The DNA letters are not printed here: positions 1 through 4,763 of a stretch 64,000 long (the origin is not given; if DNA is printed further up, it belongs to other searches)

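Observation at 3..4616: A trans-AT-like modular PKS with a tandem ACP doublet and a C-terminal membrane anchor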

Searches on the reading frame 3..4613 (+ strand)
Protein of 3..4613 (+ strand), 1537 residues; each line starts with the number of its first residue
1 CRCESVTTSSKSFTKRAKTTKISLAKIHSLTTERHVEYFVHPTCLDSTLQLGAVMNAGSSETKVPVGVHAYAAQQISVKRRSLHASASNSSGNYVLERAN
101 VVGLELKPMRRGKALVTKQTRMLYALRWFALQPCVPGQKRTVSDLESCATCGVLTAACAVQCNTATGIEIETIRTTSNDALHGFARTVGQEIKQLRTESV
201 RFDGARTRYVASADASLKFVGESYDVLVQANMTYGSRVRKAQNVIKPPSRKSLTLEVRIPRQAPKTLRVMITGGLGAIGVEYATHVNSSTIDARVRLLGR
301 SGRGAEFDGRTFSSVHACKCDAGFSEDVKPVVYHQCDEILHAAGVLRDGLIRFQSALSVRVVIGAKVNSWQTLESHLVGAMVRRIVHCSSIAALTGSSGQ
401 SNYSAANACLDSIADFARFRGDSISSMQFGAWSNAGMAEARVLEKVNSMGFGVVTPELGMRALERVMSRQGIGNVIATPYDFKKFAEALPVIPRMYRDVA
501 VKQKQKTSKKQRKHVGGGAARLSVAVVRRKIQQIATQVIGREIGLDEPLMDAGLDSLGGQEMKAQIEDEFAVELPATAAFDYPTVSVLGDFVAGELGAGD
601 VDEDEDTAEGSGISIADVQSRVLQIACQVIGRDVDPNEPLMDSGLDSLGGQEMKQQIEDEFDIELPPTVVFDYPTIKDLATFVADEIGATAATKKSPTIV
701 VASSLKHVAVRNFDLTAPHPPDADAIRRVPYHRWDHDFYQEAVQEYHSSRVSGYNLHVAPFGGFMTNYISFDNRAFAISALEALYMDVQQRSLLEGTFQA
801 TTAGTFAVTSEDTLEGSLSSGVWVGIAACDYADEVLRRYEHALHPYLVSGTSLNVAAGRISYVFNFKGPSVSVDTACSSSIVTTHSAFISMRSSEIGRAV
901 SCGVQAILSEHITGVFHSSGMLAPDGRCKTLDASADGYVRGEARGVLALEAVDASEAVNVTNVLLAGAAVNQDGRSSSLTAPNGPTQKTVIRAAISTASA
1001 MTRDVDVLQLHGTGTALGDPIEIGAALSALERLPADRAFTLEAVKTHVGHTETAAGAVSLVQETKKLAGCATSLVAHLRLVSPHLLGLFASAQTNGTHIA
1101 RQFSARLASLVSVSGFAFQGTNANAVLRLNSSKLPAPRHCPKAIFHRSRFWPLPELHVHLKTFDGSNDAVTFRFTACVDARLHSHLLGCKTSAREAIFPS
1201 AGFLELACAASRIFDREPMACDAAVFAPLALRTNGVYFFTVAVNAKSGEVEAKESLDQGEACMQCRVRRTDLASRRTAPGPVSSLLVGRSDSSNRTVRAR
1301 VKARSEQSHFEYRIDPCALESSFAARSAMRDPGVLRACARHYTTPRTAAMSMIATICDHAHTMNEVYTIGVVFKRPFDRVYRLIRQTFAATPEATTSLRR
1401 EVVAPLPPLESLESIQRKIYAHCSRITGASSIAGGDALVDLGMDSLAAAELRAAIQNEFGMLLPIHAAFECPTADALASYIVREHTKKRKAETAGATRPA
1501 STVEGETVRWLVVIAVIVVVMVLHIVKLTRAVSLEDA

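Call 4: search_protein_families(library=pfam, proteins=[window:3-4613:+], max_evalue=0.01)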
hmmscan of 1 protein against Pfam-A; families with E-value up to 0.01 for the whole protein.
window:3-4613:+ (1537 aa): 7 families
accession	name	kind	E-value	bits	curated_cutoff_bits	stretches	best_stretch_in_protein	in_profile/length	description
PF00109.32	ketoacyl-synt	-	9.1e-46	156.9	20.8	1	724-951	31-248/252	Beta-ketoacyl synthase, N-terminal domain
PF00550.31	PP-binding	-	6.2e-44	148.5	20.8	3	621-683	2-67/67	Phosphopantetheine attachment site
PF02801.28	Ketoacyl-synt_C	-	1.5e-24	86.7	20.8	1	965-1062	4-102/119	Beta-ketoacyl synthase, C-terminal domain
PF08659.16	KR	-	1.4e-23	84.1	22.6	1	269-433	3-179/180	KR domain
PF23297.2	ACP_SdgA_C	-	2.5e-10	40.7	27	0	1430-1492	28-90/95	Highly reducing polyketide synthase sdgA, C-terminal ACP domain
PF14765.12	PS-DH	-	0.00013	22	23.7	1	27-74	54-107/166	Polyketide synthase dehydratase N-terminal domain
PF00106.31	adh_short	-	0.002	18.1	26.6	1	269-413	3-159/195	short chain dehydrogenase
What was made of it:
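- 807..1301 (+): Ketoreductase (KR) catalytic subdomain. It has the NADPH motif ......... (aa 271-279), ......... (aa 341-349, an LxD motif, read as B-type by inference) and YSAANA (aa 403-408). Pfam PF08659, E=1.4e-23, aa 269-433 (call 4).
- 1560..1808 (+): ACP1 of the tandem doublet. The phosphopantetheine Ser lies in GLDSL, aa 553-557. Pfam PP-binding, three stretches (call 4).
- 2172..3386 (+): Ketosynthase (KS) of the last module. The condensing triad is intact: DTACSSS (Cys, aa 874-880), HGTGT (aa 1011-1015) and VGHTE (aa 1048-1052). Pfam PF00109 E=9e-46 and PF02801 E=1.5e-24 (call 4).
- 4236..4478 (+): Terminal ACP (ACP3). The Ser lies in GMDSL, aa 1442-1446. Pfam PP-binding and ACP_SdgA_C at aa 1430-1492 (call 4).
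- On Type I modular polyketide synthase: Pfam PF00109 and PF02801 give E=1e-46 and 1e-24 (call 4).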

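Call 5: search_protein_families(library=ncbifam, proteins=[window:3-4613:+], max_evalue=0.01)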
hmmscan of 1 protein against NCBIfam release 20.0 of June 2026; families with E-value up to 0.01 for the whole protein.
window:3-4613:+ (1537 aa): 52 families (the best 25 are shown)
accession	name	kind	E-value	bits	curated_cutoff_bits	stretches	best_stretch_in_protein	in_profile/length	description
NF045894.1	PKS_plus_SDR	equivalog_domain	5.5e-152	508.1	1740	4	723-1132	30-429/1515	type I polyketide synthase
NF040607.1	mycolic_Pks13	equivalog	1e-94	318.2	2100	2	632-1129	23-525/1680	polyketide synthase Pks13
NF041183.1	Pks2_ls1_myc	equivalog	3.3e-81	272.9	2400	3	724-1128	32-423/2086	sulfolipid-1 biosynthesis phthioceranic/hydroxyphthioceranic acid synthase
NF037940.1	PKS_MbtD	equivalog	1.1e-27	96.5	1150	1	268-564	654-947/978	mycobactin polyketide synthase MbtD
NF037941.1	PKS_NbtC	equivalog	1.2e-27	96.3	1150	1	265-578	678-1012/1027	nocobactin polyketide synthase NbtC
TIGR02813.1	omega_3_PfaA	subfamily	4.1e-25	86.8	1010.1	2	850-1127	179-459/2582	polyketide-type polyunsaturated fatty acid synthase PfaA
TIGR03150.1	fabF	equivalog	1.7e-23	83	493.75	1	818-1067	102-355/407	beta-ketoacyl-ACP synthase II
NF004970.0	PRK06333.1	subfamily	3.3e-21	75.6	525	1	825-1128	120-420/424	beta-ketoacyl-ACP synthase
NF005589.0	PRK07314.1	subfamily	7.7e-21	74.3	387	1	799-1067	84-358/413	beta-ketoacyl-ACP synthase II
NF006618.0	PRK09185.1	subfamily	1.2e-19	70.6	407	1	846-1127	130-390/394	beta-ketoacyl-ACP synthase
NF005490.0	PRK07103.1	equivalog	2.1e-19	69.8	445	1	856-1061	148-354/414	polyketide beta-ketoacyl:acyl carrier protein synthase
NF058662.1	cispenta_AmcF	equivalog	2.8e-16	59.5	325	1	856-1085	108-334/369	cispentacin biosynthesis acyltransferase subunit AmcF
NF053555.1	prodigi_MBC_PigJ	equivalog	1e-15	57.2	900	1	867-1062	503-691/759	prodigiosin MBC biosynthesis protein PigJ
NF058660.1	cispen_ACP_AmcB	equivalog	9.8e-15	54.5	80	2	535-575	15-56/80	cispentacin biosynthesis acyl carrier protein AmcB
NF005916.1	PRK07910.1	equivalog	2.3e-14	53.2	560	1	794-1061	89-358/418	KasA/KasB family beta-ketoacyl-ACP synthase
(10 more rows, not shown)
